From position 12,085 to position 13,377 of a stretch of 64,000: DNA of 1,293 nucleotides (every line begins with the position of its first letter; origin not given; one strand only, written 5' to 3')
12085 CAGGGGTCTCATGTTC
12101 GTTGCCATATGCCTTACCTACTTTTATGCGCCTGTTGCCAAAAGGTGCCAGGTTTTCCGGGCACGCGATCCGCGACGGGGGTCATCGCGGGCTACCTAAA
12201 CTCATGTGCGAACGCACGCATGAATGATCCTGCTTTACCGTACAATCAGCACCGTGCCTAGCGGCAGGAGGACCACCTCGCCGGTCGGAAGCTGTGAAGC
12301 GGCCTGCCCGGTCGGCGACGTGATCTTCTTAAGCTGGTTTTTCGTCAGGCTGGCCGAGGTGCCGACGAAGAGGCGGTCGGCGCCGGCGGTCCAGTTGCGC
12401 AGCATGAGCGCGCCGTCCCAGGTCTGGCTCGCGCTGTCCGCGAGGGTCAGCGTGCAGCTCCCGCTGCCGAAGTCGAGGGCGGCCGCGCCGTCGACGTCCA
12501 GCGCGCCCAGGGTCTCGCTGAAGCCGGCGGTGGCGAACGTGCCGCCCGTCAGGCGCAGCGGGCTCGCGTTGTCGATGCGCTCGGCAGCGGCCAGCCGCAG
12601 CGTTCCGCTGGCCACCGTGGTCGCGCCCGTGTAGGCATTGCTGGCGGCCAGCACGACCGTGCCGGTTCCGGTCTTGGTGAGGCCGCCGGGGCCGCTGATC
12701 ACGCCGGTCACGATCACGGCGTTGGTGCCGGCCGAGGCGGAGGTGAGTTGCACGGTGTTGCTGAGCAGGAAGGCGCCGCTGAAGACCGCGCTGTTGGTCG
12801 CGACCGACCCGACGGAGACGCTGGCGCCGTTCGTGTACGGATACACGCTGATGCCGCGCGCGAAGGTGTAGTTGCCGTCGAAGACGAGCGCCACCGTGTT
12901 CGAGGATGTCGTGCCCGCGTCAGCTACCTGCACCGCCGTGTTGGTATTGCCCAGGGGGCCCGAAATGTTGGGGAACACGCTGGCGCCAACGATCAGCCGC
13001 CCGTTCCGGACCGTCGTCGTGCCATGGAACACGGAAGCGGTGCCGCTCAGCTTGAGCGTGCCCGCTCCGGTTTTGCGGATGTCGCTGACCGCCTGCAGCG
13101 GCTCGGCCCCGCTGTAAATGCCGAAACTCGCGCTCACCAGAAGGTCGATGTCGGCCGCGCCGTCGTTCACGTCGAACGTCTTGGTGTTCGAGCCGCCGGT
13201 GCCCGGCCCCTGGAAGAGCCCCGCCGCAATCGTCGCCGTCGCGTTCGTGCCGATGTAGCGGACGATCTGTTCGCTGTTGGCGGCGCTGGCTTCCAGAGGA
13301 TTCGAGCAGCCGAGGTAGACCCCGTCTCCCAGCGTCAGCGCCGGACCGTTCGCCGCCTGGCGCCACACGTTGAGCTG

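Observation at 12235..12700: Near-identical 3' ends of two neighbouring giant genes (12235-12700 vs 16698-17160)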

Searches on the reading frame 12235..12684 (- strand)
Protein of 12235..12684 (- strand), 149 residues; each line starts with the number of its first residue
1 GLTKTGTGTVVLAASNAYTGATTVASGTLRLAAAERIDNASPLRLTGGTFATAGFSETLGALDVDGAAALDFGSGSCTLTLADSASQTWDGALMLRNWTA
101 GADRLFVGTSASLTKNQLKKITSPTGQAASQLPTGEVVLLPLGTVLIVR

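Call 14: find_related_loci(query=A1, collection=genome_contigs, flank=6000)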
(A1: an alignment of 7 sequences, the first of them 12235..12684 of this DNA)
Query A1 (149 aa) in genome_contigs; peptide patterns used: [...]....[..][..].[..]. (x = any residue, [..] = any of these).
55 stretches matched a pattern; 6 encode a relative of the query (tblastn E <= 1e-3); 6 distinct loci.
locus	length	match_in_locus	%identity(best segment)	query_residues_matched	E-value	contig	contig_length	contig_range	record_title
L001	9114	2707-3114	75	1-136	4e-63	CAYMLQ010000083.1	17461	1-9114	MAG TPA_asm: uncultured Lentisphaeraceae bacterium isolate SRP272421_co3_474 genome assembly, contig: NODE_8158_length_1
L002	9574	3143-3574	67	6-149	7e-60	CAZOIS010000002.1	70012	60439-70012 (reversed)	MAG TPA_asm: uncultured Lentisphaeraceae bacterium isolate SRP220891_co1_81 genome assembly, contig: NODE_693_length_700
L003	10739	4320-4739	64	10-149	3e-56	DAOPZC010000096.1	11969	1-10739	MAG TPA_asm: Kiritimatiellia bacterium isolate AMR_MDS_1298 NODE_6014_length_11969_cov_21.864781, whole genome shotgun s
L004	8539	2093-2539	65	7-149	2e-55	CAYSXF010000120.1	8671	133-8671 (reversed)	MAG TPA_asm: uncultured Lentisphaeraceae bacterium isolate binchicken_co2_384 genome assembly, contig: NODE_6975_length_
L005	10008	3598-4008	62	1-138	2e-48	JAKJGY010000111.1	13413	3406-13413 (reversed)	MAG: Verrucomicrobia bacterium isolate UR.bin231 UR_contig_12747, whole genome shotgun sequence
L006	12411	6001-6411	57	1-139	1e-39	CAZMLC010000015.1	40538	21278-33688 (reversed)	MAG TPA_asm: uncultured Akkermansia sp. isolate SRP216815_co1_310 genome assembly, contig: NODE_1027_length_40538_cov_26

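Call 19: find_related_loci(query=A1, collection=metagenome_contigs, flank=10000)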
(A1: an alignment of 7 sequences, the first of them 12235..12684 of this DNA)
Query A1 (149 aa) in metagenome_contigs; peptide patterns used: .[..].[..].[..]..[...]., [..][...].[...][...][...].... (x = any residue, [..] = any of these).
529 stretches matched a pattern; 14 encode a relative of the query (tblastn E <= 1e-3); 14 distinct loci.
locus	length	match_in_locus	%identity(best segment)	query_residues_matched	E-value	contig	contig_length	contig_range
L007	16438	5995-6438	68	1-149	3e-58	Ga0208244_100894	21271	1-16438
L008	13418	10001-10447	63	1-149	2e-56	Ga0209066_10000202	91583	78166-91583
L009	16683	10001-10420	64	10-149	8e-56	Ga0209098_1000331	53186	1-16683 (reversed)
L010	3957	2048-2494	65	7-149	4e-55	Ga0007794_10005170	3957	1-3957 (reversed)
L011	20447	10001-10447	66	5-147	2e-54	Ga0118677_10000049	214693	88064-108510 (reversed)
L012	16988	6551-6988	64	10-149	2e-54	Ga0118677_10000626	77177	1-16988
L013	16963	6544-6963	64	10-148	4e-51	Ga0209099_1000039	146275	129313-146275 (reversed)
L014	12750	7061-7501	56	1-149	3e-49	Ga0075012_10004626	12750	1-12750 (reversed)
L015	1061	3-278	67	57-149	4e-37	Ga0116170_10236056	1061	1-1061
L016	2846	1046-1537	40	1-141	1e-22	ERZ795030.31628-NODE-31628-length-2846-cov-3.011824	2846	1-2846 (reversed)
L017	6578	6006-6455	37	6-136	3e-20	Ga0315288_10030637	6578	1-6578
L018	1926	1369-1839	36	12-147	1e-14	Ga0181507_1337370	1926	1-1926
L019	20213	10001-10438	33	2-147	1e-11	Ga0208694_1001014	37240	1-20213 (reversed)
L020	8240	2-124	63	109-149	2e-10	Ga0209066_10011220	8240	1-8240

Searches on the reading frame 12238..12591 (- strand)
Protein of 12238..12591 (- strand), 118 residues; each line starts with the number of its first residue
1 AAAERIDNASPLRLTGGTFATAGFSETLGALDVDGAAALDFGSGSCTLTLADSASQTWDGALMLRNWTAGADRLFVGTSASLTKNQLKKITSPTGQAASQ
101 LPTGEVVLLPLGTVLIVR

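Call 12: find_homologous_proteins(query=window:12238-12591:-, max_evalue=0.001)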
Query seq(118 aa) (118 aa): 5 proteins with E <= 0.001 among 149 candidates.
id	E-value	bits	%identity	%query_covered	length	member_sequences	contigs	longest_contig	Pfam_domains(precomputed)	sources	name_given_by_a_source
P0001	8.5e-38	147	63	100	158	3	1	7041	PF12951.14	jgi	jgi:autotransporter-associated beta strand protein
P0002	1.7e-37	146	68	99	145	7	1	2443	-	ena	-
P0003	3.0e-34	135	61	100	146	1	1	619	PF12951.14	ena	-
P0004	5.6e-31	125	64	87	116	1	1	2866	-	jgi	jgi:hypothetical protein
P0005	9.5e-14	69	54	63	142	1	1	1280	-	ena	-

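Call 56: search_protein_families(library=ncbifam, proteins=[window:12238-12591:-], max_evalue=10)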
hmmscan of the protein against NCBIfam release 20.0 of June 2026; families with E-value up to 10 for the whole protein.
window:12238-12591:- (118 aa): 0 families

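Call 61: search_protein_representatives(alignment_id=A4)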
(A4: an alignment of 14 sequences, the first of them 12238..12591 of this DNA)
Query: 14 sequences, 118 profile positions. Proteins with E-value up to 0.001 (for the whole library): 3878; up to 1e-10: 1764; up to 1e-30: 33. The best 150 are listed.
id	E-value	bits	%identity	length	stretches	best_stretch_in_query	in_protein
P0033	2.6e-55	201.8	-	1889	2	1-110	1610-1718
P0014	2.1e-51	189.2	-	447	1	1-118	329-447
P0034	2.4e-50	185.8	-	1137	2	1-118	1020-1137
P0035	2.0e-47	176.4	-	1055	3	2-118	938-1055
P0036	2.2e-47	176.2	-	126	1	1-118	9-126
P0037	3.0e-47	175.8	-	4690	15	1-110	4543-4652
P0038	5.6e-47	174.9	-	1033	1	1-118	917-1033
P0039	1.4e-44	167.1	-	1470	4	1-118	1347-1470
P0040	1.9e-44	166.8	-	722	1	1-118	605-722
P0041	1.8e-42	160.4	-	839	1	1-118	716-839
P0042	7.1e-42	158.5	-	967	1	1-118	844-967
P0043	3.6e-41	156.2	-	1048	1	2-118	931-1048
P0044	8.5e-41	155.0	-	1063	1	1-115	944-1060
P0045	5.8e-40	152.3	-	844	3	1-94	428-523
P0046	5.9e-39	149.0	-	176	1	1-118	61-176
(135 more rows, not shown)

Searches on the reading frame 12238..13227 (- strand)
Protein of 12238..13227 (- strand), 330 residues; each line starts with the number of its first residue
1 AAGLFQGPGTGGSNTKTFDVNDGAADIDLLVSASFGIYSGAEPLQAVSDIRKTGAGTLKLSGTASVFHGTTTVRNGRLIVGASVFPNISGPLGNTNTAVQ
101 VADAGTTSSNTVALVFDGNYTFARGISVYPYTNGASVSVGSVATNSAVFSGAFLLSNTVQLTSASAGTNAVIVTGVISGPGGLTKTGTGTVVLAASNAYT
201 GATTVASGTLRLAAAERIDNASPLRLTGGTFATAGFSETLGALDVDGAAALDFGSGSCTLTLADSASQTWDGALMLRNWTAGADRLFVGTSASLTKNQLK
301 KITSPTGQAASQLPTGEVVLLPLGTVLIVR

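Call 36: find_homologous_proteins(query=A2, max_evalue=1e-10)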
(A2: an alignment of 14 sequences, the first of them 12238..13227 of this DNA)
Query A2 (14 sequences) (330 aa, profile of the alignment): 27 proteins with E <= 1e-10 among 8000 candidates.
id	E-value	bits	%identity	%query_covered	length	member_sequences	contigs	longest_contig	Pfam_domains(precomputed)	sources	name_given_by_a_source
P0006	8.2e-155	533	58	93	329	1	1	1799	PF12951.14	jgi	jgi:autotransporter-associated beta strand protein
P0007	1.1e-154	532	53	96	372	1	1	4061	PF12951.14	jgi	-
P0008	1.8e-151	522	56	96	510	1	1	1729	PF12951.14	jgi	-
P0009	3.6e-149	514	54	99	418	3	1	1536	PF12951.14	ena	-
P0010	1.5e-144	499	51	96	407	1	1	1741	PF12951.14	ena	-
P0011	4.5e-136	471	52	100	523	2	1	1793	PF12951.14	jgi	-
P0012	1.1e-122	427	57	96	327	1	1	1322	PF12951.14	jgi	jgi:autotransporter-associated beta strand protein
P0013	3.0e-122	426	66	100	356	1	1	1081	PF12951.14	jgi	jgi:autotransporter-associated beta strand protein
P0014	9.3e-114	398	63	99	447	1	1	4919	PF12951.14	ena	-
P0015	2.2e-91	324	77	70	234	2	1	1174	PF12951.14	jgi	jgi:autotransporter-associated beta strand protein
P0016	6.8e-70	254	41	50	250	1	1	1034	PF12951.14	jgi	jgi:autotransporter-associated beta strand protein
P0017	5.0e-35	139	40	68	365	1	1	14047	PF12951.14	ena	-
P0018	3.7e-30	123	39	77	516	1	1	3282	PF12951.14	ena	-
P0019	4.2e-28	116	51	40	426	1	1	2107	PF12951.14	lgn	-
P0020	2.8e-27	114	49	40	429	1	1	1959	PF12951.14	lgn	-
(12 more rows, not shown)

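Call 45: predict_structure(alignment_id=A3)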
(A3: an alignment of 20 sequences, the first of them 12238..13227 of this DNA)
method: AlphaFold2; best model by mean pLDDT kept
length: 330 residues; sequences in the alignment: 20
mean_pLDDT: 88.8   pTM: 0.87
mean pLDDT of the five models: 88.8, 87.9, 87.9, 87.8, 86.0
residues with pLDDT >= 90: 233; 70-90: 62; 50-70: 25; < 50: 10
segments of 3 or more residues with pLDDT < 50: 1-6, 9-12
pLDDT, mean of each block of 10 residues (from residue 1): 44 68 81 74 64 92 86 94 92 89 90 93 94 82 93 95 89 96 95 95 97 92 97 96 98 94 96 97 95 96 96 97 72
secondary structure, 60 per line:
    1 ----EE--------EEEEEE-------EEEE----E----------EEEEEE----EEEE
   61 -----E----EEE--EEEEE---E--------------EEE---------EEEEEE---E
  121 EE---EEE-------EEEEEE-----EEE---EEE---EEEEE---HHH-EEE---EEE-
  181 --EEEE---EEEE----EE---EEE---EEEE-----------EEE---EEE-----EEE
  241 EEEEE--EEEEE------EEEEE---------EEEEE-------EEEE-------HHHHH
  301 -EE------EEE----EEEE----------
elements in order: E15-20 E28-31 E47-52 E57-60 E71-73 E76-80 E99-101 E111-116 E120-122 E126-128 E136-141 E147-149 E153-155 E159-163 E171-173 E177-179 E183-186 E190-193 E203-205 E209-212 E224-226 E230-232 E238-245 E248-252 E259-263 E273-277 E285-288 H296-300 E310-312 E317-320
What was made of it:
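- On Type Va autotransporter: The C-terminal 330 aa are predicted as a beta-helix, pLDDT 88.8 (call 45).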

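Call 48: fold_search(model_id=the predicted structure, library=pdb)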
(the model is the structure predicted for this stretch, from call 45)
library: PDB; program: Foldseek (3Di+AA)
matches with E <= 10: 98; with E <= 0.001: 0
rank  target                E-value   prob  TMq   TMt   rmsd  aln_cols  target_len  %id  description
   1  5ke1_B                6.1e-03  0.87  0.21  0.22  13.6       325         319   16  Structure of a C-terminal fragment of the IcsA/VirG passenger-domain (released 2017-03-15)
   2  7jvi_A                3.7e-02  0.66  0.30  0.26  14.6       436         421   10  Crystal structure of a beta-helix domain retrieved from capybara gut metagenome (released 2021-09-08)
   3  5ke1_A                6.2e-02  0.47  0.21  0.21  14.1       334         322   16  Structure of a C-terminal fragment of the IcsA/VirG passenger-domain (released 2017-03-15)
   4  3p4g_B                3.7e-01  0.11  0.20  0.21  13.1       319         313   12  X-ray crystal structure of a hyperactive, Ca2+-dependent, beta-helical antifreeze protein from an Antarctic bacterium (released 2011-04-27)
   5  6n2c_A                6.9e-01  0.25  0.29  0.25  12.1       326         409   11  The Crystal Structure of Caldicellulosiruptor hydrothermalis Tapirin C-terminal domain (released 2018-12-19)
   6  3syj                  8.7e-01  0.20  0.30  0.14  14.4       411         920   13  Crystal structure of the Haemophilus influenzae Hap adhesin (released 2011-08-24)
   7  3p4g_C                8.7e-01  0.07  0.20  0.21  14.3       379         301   11  X-ray crystal structure of a hyperactive, Ca2+-dependent, beta-helical antifreeze protein from an Antarctic bacterium (released 2011-04-27)
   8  5awf_E                1.1e+00  0.02  0.12  0.11  18.5       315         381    9  Crystal structure of SufB-SufC-SufD complex from Escherichia coli (released 2015-11-11)
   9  5awg_E                1.3e+00  0.02  0.13  0.12  17.5       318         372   10  Crystal structure of Hg-bound SufB-SufC-SufD complex from Escherichia coli (released 2015-11-11)
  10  5awf_A                1.3e+00  0.02  0.12  0.11  18.5       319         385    9  Crystal structure of SufB-SufC-SufD complex from Escherichia coli (released 2015-11-11)
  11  2z8z                  1.4e+00  0.04  0.13  0.08  19.0       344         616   11  Crystal structure of a platinum-bound S445C mutant of Pseudomonas sp. MIS38 lipase (released 2007-10-30)
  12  9rkv_M                1.5e+00  0.10  0.26  0.18  11.6       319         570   15  Agrobacterium phage 7-7-1 tail fibers (released 2025-12-10)
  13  3p4g_D                1.6e+00  0.08  0.27  0.28  12.2       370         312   12  X-ray crystal structure of a hyperactive, Ca2+-dependent, beta-helical antifreeze protein from an Antarctic bacterium (released 2011-04-27)
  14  2odl                  1.9e+00  0.20  0.37  0.34  10.4       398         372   10  Crystal structure of the HMW1 secretion domain from Haemophilus influenzae (released 2007-08-21)
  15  6bea                  2.0e+00  0.08  0.25  0.21  15.8       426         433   13  Crystal structure of the autotransporter UpaB from E. coli strain CFT073 (released 2019-04-10)
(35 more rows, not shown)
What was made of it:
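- Closest known: Classical. Same: The predicted right-handed beta-helix has the IcsA passenger fragment 5ke1 as its best, though weak, PDB match (calls 45, 48).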

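Call 56: search_protein_families(library=ncbifam, proteins=[P0018, P0013, P0010, P0014], max_evalue=10)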
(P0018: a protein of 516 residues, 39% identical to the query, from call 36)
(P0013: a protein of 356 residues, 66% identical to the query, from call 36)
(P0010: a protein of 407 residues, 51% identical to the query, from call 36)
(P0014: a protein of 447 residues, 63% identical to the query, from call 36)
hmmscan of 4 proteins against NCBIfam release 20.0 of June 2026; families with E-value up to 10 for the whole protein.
P0018 (516 aa): 5 families
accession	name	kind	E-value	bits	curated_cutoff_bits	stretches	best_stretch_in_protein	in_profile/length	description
TIGR02601.1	autotrns_rpt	repeat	4.4e-21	74.3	19.85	2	332-362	1-31/32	beta strand repeat protein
NF011847.1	PRK15319.1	equivalog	1.6e-09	35.5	2249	1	150-394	853-1083/2050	fibronectin-binding autotransporter adhesin ShdA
NF051851.1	AtpSerPepEprS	equivalog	2.4e-06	25.9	1700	2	332-451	451-562/988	autotransporter serine peptidase EprS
NF033865.1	fusolisin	equivalog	0.002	16.3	999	2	181-222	448-489/1006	fusolisin family autotransporter serine protease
TIGR02214.1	spoVD_pbp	equivalog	0.03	12.7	688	1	104-160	361-417/636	stage V sporulation protein D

P0013 (356 aa): 3 families
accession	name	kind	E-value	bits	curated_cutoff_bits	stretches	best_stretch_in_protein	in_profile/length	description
TIGR02601.1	autotrns_rpt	repeat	1e-15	57.1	19.85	2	202-232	1-31/32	beta strand repeat protein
NF033865.1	fusolisin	equivalog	0.0054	14.9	999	1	189-232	444-487/1006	fusolisin family autotransporter serine protease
NF011847.1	PRK15319.1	equivalog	0.028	11.5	2249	2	16-239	768-989/2050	fibronectin-binding autotransporter adhesin ShdA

P0010 (407 aa): 2 families
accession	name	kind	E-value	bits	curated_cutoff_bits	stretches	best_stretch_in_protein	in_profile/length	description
TIGR02601.1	autotrns_rpt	repeat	5.7e-15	54.8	19.85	2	120-150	3-32/32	beta strand repeat protein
NF002975.0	PRK03661.1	equivalog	0.0076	15.9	212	1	189-273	43-131/164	nicotinamide-nucleotide amidase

P0014 (447 aa): 5 families
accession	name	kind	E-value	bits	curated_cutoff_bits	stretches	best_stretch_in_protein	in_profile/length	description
TIGR02601.1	autotrns_rpt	repeat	2.7e-16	59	19.85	3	298-328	1-31/32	beta strand repeat protein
NF033865.1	fusolisin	equivalog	0.00061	18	999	1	286-328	445-487/1006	fusolisin family autotransporter serine protease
NF011847.1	PRK15319.1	equivalog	0.023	11.8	2249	1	167-351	889-1060/2050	fibronectin-binding autotransporter adhesin ShdA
NF001790.0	PRK00517.3-3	equivalog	0.071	12.5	269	1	353-381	113-141/262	50S ribosomal protein L11 methyltransferase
TIGR00406.1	prmA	equivalog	0.14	11.6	183.15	1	354-381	151-178/288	50S ribosomal protein L11 methyltransferase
